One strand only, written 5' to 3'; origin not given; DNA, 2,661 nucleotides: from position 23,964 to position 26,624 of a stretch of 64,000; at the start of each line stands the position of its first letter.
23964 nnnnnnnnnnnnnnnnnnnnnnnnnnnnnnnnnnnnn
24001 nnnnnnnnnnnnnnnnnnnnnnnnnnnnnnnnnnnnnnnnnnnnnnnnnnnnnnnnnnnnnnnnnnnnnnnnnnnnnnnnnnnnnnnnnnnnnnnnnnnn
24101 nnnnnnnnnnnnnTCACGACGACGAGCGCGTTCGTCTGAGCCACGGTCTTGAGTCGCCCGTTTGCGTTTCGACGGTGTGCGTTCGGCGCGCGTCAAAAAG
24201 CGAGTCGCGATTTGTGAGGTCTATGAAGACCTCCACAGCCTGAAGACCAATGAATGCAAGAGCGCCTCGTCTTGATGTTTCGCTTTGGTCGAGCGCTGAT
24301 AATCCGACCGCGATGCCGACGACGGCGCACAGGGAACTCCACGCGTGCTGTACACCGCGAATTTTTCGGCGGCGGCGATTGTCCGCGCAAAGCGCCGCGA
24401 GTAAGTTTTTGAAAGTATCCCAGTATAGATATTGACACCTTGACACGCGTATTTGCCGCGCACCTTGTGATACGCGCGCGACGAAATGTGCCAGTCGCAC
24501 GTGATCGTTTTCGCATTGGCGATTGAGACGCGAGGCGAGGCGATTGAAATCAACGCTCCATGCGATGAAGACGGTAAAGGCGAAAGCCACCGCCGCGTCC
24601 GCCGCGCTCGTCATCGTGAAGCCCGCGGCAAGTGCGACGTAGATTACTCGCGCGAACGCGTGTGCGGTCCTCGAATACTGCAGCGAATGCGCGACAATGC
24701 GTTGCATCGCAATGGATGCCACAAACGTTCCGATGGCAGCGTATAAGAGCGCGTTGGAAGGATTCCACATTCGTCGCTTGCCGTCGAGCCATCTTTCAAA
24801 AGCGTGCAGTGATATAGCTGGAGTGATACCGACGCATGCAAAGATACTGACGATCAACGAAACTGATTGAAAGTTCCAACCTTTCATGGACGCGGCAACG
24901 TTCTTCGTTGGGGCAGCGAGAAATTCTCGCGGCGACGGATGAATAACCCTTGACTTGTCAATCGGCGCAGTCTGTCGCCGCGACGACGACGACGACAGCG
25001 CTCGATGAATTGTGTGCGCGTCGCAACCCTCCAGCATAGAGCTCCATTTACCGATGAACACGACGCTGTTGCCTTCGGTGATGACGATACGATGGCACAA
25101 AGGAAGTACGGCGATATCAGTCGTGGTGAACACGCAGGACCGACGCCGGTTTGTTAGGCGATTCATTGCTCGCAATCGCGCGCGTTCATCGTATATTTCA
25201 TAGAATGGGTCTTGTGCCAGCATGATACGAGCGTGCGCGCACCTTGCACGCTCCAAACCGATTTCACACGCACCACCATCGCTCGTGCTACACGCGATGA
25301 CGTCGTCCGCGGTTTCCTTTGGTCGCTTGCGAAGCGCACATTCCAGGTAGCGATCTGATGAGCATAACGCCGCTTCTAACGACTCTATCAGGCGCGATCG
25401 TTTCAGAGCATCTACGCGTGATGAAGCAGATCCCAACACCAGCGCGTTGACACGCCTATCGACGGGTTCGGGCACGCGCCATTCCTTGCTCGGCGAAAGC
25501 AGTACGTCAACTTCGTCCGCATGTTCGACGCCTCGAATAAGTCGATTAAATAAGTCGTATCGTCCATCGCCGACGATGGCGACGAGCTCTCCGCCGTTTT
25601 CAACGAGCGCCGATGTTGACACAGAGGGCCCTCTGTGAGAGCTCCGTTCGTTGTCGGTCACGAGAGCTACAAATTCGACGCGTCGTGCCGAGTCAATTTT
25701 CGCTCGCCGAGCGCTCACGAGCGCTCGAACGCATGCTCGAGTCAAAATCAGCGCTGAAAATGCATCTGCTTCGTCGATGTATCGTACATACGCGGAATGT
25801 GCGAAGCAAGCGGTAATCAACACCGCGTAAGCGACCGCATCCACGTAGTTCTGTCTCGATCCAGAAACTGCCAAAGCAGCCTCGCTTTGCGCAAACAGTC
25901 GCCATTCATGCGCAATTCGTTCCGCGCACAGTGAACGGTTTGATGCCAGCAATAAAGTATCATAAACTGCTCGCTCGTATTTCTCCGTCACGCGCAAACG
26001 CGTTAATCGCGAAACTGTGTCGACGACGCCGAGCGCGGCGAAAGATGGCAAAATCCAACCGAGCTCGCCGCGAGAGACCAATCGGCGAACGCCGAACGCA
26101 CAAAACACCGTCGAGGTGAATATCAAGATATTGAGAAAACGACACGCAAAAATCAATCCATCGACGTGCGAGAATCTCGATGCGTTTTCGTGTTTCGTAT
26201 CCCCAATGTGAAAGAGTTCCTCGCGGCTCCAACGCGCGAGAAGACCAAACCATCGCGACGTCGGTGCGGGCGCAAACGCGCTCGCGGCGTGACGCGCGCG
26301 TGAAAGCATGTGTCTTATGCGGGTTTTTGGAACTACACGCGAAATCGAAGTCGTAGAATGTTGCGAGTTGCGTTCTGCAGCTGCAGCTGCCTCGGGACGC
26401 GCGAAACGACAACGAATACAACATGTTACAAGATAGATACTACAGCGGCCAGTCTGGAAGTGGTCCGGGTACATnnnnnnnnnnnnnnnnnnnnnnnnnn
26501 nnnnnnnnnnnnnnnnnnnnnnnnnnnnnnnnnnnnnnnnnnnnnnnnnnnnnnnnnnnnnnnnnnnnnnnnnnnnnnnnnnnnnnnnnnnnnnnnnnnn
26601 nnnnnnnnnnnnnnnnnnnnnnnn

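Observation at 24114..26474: ABC-transporter-like protein with a catalytically degenerate NBD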

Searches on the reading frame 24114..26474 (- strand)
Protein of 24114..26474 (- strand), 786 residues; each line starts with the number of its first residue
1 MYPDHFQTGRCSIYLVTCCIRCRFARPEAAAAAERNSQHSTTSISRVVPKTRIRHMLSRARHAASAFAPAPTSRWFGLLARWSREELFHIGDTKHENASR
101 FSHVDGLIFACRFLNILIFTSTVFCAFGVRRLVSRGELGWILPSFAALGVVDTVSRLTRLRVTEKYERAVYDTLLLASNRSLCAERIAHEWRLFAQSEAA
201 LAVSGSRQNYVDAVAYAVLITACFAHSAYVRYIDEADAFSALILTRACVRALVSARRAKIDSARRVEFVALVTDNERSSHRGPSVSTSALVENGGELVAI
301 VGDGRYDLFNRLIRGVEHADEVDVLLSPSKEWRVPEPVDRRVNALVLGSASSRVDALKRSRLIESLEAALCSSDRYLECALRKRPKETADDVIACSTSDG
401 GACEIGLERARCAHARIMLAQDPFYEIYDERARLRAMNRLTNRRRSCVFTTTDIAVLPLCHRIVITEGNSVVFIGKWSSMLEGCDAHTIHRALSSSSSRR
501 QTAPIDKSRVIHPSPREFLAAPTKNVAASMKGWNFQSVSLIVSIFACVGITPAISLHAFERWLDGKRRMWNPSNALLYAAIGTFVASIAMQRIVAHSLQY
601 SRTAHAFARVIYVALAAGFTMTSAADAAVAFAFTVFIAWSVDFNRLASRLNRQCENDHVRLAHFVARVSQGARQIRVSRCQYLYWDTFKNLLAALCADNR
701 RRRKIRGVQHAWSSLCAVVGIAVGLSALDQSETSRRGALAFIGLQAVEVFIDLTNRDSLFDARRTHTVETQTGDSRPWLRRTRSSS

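Call 3: search_protein_families(library=pfam, proteins=[window:24114-26474:-], max_evalue=1)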
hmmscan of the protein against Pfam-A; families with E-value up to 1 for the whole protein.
window:24114-26474:- (786 aa): 1 family
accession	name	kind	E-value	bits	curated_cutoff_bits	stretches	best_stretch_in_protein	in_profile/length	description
PF11266.14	Ald_deCOase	-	0.27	11.5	28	1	193-243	76-126/218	Long-chain fatty aldehyde decarbonylase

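Call 4: search_solved_structures(query=window:24114-26474:-, max_evalue=10, show_alignments=3)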
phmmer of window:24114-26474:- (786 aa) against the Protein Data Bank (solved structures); distinct sequences matched with E-value up to 10: 1.
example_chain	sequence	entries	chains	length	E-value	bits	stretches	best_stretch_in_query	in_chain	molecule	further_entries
6q1c_A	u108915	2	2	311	2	9.9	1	512-612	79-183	Periplasmic chelated iron-binding protein YfeA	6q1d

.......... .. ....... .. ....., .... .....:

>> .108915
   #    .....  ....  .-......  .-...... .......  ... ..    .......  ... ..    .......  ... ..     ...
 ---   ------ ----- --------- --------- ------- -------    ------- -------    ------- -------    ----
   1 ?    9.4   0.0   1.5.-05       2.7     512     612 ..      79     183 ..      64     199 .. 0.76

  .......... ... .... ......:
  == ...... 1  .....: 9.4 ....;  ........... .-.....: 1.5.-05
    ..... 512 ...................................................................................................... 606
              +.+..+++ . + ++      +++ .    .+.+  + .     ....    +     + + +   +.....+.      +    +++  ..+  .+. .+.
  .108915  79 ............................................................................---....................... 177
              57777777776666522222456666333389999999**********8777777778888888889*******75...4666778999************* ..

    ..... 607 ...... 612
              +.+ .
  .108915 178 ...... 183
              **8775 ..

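Call 5: find_homologous_proteins(query=window:24114-26474:-, max_evalue=0.001)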
Query window:24114-26474:- (786 aa): 12 proteins with E <= 0.001 among 8000 candidates.
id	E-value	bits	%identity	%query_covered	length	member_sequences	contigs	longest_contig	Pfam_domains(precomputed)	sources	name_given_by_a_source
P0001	0.0e+0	1742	100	100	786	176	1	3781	-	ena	-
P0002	0.0e+0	1622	95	100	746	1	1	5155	-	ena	-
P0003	0.0e+0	1508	94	93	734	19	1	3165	-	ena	-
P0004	3.6e-160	553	43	90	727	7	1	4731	-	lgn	-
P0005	7.1e-152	526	43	86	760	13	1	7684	-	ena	-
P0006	2.2e-99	352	37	85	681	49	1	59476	-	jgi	-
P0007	2.9e-99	352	39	84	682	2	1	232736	-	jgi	-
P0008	1.1e-92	330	37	83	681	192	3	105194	-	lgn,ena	-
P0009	4.0e-91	325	37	83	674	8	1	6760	-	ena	-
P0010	1.1e-88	317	36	83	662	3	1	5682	-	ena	-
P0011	1.2e-85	307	36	83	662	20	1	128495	-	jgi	jgi:hypothetical protein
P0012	9.9e-81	290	35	83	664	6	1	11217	-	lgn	-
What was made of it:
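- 12 homologues at 35-95% identity were found (call 5).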

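Call 7: search_solved_structures(query=A1, max_evalue=10, show_alignments=4)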
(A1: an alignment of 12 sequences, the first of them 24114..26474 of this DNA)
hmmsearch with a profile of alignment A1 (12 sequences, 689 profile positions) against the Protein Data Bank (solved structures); distinct sequences matched with E-value up to 10: 0.
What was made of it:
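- There is no PDB sequence hit with the single sequence or the profile (calls 4, 7).
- Tried and rejected: phmmer and profile hmmsearch against PDB sequences gave nothing relevant (calls 4, 7).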

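Call 13: list_cluster_members(proteins=[P0001, P0004, P0005, P0007, P0008, P0011])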
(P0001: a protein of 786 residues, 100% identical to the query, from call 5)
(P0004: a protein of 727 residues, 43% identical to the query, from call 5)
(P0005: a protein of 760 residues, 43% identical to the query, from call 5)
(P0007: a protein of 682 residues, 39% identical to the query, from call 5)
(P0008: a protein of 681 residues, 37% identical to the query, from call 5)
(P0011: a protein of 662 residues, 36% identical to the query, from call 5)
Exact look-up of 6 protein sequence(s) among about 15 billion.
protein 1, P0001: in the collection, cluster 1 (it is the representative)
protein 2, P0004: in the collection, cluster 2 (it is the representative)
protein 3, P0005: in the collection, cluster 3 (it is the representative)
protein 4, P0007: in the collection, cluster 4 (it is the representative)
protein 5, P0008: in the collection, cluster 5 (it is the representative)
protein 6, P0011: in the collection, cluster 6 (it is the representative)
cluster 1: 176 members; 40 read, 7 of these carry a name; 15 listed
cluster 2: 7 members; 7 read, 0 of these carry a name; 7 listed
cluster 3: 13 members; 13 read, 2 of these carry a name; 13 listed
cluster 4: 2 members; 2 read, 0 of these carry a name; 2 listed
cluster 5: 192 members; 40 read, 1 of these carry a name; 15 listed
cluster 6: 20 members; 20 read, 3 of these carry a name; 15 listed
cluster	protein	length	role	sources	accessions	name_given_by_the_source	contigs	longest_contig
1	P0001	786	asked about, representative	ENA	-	-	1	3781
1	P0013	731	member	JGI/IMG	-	hypothetical protein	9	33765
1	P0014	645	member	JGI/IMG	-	hypothetical protein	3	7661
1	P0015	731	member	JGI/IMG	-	hypothetical protein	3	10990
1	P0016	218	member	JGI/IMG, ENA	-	ABC-type transport system involved in cytochrome bd biosynthesis fused ATPase/permease ...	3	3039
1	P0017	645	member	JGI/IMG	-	hypothetical protein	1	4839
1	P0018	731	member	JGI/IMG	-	hypothetical protein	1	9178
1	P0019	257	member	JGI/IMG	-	hypothetical protein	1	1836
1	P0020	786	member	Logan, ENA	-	-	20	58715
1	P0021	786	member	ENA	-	-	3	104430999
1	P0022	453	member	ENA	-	-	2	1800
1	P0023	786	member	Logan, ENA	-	-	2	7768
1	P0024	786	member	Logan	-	-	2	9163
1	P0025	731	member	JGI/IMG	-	-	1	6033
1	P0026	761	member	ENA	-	-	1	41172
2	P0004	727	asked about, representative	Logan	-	-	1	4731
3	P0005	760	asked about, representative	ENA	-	-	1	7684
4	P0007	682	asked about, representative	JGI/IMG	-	-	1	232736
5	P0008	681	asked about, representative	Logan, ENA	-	-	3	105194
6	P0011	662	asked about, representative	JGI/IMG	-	hypothetical protein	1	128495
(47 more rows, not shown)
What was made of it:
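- IMG independently gave an ABC-type name to a fragment of the C-terminal domain (call 13).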

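Call 16: search_protein_families(library=pfam, alignment_id=A1, max_evalue=10)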
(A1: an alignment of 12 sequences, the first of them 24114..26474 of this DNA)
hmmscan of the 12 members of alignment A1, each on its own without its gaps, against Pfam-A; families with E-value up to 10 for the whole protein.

A. member 1, window:24114-26474:- (786 aa): 1 family
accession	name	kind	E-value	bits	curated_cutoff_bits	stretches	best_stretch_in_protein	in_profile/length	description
PF11266.14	Ald_deCOase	-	0.27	11.5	28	1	193-243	76-126/218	Long-chain fatty aldehyde decarbonylase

B. families by the number of members that match (of 12 scanned): 14 families
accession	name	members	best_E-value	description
PF05185.22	PRMT5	3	0.1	PRMT5 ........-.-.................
PF00534.26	Glycos_transf_1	2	0.024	Glycosyl transferases group 1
PF05656.20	DUF805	2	5.8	Protein of unknown function (DUF805)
PF06188.17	HrpE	1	0.059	HrpE/YscL/FliH and V-type ATPase subunit E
PF13787.11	HXXEE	1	0.064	Protein of unknown function with HXXEE motif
PF11992.13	TgpA_N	1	0.085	TgpA N-terminal domain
PF05940.17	NnrS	1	0.11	NnrS protein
PF11266.14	Ald_deCOase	1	0.27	Long-chain fatty aldehyde decarbonylase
PF07760.16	DUF1616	1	0.39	Protein of unknown function (DUF1616)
PF07589.16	PEP-CTERM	1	0.58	PEP-CTERM motif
PF10907.13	DUF2749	1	1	Protein of unknown function (DUF2749)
PF20064.4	DUF6463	1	1.6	Family of unknown function (DUF6463)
PF20176.3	DUF6541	1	2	Family of unknown function (DUF6541)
PF06127.16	Mpo1-like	1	6.9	2-hydroxy-palmitic acid dioxygenase Mpo1-like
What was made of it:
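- On ABC ATPase / ABC_tran nucleotide-binding domain (PF00005): Pfam hmmscan of 12 members gives no hit at E<=10 (calls 3, 16).
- On SbmA/BacA (SLiPT) family: There is no Pfam hit of any kind at E<=10 (calls 3, 16), and an NBD relic is present.
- Closest known: SbmA/BacA. Different: No sequence relationship was detected here (no Pfam hit, calls 3, 16).
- No Pfam ABC_tran or ABC_membrane hit at E<=10 in any of 12 members (calls 3, 16). No sequence match to SbmA/BacA families was found in Pfam (calls 3, 16). Pfam and PDB sequence searches are empty (calls 3, 4, 7, 16).
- Tried and rejected: Pfam hmmscan of the ORF and of all 12 first-round homologues gave no ABC hit, only sub-threshold noise (calls 3, 16).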

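Call 17: predict_structure(alignment_id=A1)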
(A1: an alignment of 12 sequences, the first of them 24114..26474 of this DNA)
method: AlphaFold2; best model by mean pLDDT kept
length: 786 residues; sequences in the alignment: 12
mean_pLDDT: 55.3   pTM: 0.51
mean pLDDT of the five models: 55.3, 52.8, 51.3, 50.8, 50.0
residues with pLDDT >= 90: 8; 70-90: 309; 50-70: 75; < 50: 394
segments of 3 or more residues with pLDDT < 50: 1-101, 274-534, 757-786
pLDDT, mean of each block of 10 residues (from residue 1): 30 29 31 32 27 33 30 35 38 38 65 83 89 84 84 81 69 54 75 76 78 89 85 82 88 83 72 45 31 29 33 31 26 24 26 30 34 25 27 30 43 41 40 41 26 28 36 42 41 33 27 32 34 54 81 88 79 79 82 62 73 86 81 70 67 79 77 63 81 84 81 82 84 86 81 55 35 29 26
secondary structure, 60 per line:
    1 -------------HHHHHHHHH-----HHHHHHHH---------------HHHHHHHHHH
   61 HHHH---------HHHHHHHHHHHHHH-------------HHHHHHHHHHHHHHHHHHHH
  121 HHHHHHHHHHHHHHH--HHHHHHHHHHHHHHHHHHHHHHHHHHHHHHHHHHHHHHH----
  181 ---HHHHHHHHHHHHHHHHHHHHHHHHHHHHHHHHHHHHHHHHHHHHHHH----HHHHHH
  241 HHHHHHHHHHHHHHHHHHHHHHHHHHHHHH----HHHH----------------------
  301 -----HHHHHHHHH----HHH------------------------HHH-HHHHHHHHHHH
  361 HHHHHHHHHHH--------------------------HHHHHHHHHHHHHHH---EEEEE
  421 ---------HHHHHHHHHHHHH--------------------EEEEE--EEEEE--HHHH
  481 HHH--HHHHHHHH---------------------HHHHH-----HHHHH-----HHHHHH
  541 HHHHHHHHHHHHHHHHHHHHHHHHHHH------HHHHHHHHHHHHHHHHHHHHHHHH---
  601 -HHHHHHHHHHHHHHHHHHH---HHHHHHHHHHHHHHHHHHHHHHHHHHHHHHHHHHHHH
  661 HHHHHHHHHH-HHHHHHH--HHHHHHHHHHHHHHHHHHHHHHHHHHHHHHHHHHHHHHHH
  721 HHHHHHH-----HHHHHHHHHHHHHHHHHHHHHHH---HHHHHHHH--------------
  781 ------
elements in order (helices of 4 or more, strands of 3 or more residues): H14-22 H28-35 H51-64 H74-87 H101-135 H138-176 H184-230 H235-270 H275-278 H306-314 H350-371 H398-412 E416-420 H430-442 E463-467 E470-474 H477-483 H486-493 H515-519 H525-529 H535-567 H574-597 H602-620 H624-670 H672-678 H681-727 H733-755 H759-766
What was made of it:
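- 25665..26174 (-): N-terminal membrane domain, residues 101-270: four long helices (101-135, 138-176, 184-230, 235-270). AlphaFold pLDDT 70-90 (call 17).
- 24873..25025 (-): Poorly conserved linker, residues 484-534. pLDDT below 50 (call 17).
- On Type IV ABC exporter transmembrane fold (ABC_membrane, PF00664): Helices of 35-47 residues have pLDDT 70-90 (call 17). The C-terminal domain has six, but its helices 2 and 3 are short (574-597, 602-620), so the first coupling loop is missing (call 17).
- Checked: AlphaFold predicts confident long helices at 101-270 and 535-755 (call 17).
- One TMD has only four helices, and the first cytoplasmic loop (ICL1 equivalent) of the second TMD is reduced to a 4-residue turn between short helices 574-597 and 602-620 (call 17).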

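Call 20: fold_search(model_id=the predicted structure, library=pdb)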
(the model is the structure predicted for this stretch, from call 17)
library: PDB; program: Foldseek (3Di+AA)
matches with E <= 10: 448; with E <= 0.001: 47
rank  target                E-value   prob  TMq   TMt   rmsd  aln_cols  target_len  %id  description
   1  8vux_A                4.1e-06  1.00  0.31  0.27  23.0       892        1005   12  Cryo-EM structure of human ABC transporter (hABCC1) bound to cGAMP (released 2024-12-25)
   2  8ti2_E                6.0e-06  1.00  0.34  0.21  21.6       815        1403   11  Cryo-EM structure of a SUR1/Kir6.2-Q52R ATP-sensitive potassium channel in the presence of PIP2 in the open conformati (released 2024-04-03)
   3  8ti1_E                6.8e-06  1.00  0.34  0.25  21.6       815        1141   11  Cryo-EM structure of a SUR1/Kir6.2-Q52R ATP-sensitive potassium channel in the presence of PIP2 in the open conformati (released 2024-04-03)
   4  9kgl_B                1.1e-05  1.00  0.30  0.19  23.1       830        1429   11  Structure of KATP channel in complex with centipede toxin SpTx1 (released 2025-11-12)
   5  6jb1_B                2.0e-05  1.00  0.33  0.21  22.6       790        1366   12  Structure of pancreatic ATP-sensitive potassium channel bound with repaglinide and ATPgammaS at 3.3A resolution (released 2019-05-22)
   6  7u7m_E                2.9e-05  1.00  0.34  0.21  21.6       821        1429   11  Cryo-EM structure of the pancreatic ATP-sensitive potassium channel in the presence of carbamazepine and ATP with Kir6 (released 2022-08-31)
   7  7uaa_E                3.0e-05  1.00  0.32  0.20  22.1       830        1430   11  CryoEM structure of the pancreatic ATP-sensitive potassium channel in the ATP-bound state with Kir6.2-CTD in the up co (released 2022-08-31)
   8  7u6y_E                5.2e-05  1.00  0.32  0.20  21.1       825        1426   10  Cryo-EM structure of the pancreatic ATP-sensitive potassium channel in the presence of glibenclamide and ATP with Kir6 (released 2022-08-31)
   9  8hvh                  1.0e-04  1.00  0.26  0.17  25.2       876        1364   13  Cryo-EM structure of ABC transporter ABCC3 (released 2023-06-07)
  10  9dfx_E                1.2e-04  1.00  0.30  0.19  21.5       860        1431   12  Cryo-EM structure of a SUR1/Kir6.2 ATP-sensitive potassium channel in the presence of Aekatperone in the closed confor (released 2025-02-12)
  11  9jn2                  1.2e-04  1.00  0.28  0.18  23.5       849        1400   12  Multidrug resistance-associated protein 2 in complex with AMP-PNP in active state (released 2026-04-01)
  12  8avy                  1.3e-04  1.00  0.24  0.18  21.6       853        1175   10  The ABCB1 L335C mutant (mABCB1) in the Apo state (released 2023-09-06)
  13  7tys_E                1.4e-04  1.00  0.33  0.20  21.7       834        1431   11  Cryo-EM structure of the pancreatic ATP-sensitive potassium channel bound to ATP and repaglinide with Kir6.2-CTD in th (released 2022-08-31)
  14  8sx9                  1.5e-04  1.00  0.25  0.19  22.4       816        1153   11  Inward-facing narrow conformation of bovine multidrug resistance protein 4 (MRP4) in MSP lipid nanodisc (released 2024-01-17)
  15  8wi5_A                1.8e-04  1.00  0.36  0.25  23.4      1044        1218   11  M5PI-bound hMRP5 (released 2024-07-03)
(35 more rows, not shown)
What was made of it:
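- On Type IV ABC exporter transmembrane fold (ABC_membrane, PF00664): Foldseek probability is 1.0 to ABCC and ABCB transporters (call 20).
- All Foldseek top hits are full-length ABCC or ABCB transporters, with E down to 4e-6 (call 20).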
